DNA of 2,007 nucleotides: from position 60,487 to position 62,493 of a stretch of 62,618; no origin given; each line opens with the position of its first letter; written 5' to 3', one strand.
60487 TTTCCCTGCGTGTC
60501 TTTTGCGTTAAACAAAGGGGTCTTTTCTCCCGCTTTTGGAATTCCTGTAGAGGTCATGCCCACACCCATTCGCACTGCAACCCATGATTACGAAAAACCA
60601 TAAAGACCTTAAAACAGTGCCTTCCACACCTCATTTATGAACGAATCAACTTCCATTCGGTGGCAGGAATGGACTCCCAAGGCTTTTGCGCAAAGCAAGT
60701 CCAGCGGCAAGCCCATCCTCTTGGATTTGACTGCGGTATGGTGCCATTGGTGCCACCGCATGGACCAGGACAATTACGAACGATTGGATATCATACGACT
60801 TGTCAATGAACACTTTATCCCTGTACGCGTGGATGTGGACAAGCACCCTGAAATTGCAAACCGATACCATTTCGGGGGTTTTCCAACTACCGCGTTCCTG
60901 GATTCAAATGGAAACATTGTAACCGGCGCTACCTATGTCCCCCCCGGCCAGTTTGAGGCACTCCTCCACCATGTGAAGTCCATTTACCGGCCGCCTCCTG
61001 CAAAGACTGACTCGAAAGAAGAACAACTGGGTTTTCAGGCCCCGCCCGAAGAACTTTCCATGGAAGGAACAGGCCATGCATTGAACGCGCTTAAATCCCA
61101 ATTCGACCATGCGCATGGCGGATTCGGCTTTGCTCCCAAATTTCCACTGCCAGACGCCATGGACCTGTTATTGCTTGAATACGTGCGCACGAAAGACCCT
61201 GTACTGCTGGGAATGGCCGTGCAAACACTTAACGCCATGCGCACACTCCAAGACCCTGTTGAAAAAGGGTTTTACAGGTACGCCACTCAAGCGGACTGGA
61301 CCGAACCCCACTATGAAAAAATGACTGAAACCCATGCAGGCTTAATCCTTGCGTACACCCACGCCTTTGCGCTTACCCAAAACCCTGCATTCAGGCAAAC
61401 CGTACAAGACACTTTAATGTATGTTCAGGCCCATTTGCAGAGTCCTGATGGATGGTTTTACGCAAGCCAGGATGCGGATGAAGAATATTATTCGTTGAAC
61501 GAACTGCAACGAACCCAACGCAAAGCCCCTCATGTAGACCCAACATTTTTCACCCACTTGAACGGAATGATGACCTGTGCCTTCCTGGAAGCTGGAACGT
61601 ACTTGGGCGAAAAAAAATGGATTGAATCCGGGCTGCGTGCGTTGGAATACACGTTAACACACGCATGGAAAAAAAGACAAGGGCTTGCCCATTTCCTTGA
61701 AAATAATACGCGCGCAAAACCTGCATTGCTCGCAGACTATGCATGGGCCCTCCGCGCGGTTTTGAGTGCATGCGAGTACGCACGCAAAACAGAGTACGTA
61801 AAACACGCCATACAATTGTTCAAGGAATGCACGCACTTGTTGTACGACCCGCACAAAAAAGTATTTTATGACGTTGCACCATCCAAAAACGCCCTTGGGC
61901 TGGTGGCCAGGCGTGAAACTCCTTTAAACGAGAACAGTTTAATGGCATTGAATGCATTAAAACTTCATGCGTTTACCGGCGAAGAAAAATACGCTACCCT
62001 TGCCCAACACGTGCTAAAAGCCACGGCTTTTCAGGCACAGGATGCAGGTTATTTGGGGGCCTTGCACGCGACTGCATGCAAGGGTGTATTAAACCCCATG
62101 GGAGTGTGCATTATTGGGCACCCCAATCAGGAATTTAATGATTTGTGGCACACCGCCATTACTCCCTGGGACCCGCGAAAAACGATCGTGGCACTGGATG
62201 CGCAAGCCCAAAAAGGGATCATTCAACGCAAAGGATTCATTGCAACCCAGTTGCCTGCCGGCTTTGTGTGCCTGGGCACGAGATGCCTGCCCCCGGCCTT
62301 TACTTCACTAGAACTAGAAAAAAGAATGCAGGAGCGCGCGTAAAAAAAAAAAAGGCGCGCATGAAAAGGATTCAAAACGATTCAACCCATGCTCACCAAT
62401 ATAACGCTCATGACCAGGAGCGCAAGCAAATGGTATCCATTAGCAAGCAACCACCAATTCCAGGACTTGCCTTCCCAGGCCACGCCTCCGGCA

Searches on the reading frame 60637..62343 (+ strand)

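Call 90: search_protein_families(library=pfam, proteins=[window:60637-62343:+], max_evalue=0.00001)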
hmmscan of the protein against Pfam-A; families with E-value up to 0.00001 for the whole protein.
window:60637-62343:+ (568 aa): 4 families
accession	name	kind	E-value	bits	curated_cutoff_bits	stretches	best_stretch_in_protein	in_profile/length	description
PF03190.21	Thioredox_DsbH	-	2.6e-26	93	27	1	4-129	17-156/163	Protein of unknown function, DUF255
PF13899.12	Thioredoxin_7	-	4.9e-13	49.4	27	1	8-89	1-82/83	Thioredoxin-like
PF13098.12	Thioredoxin_2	-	1.1e-09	39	27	1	21-110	2-104/104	Thioredoxin-like domain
PF00085.26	Thioredoxin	-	2.8e-06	27.7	23.5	1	14-92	7-83/103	Thioredoxin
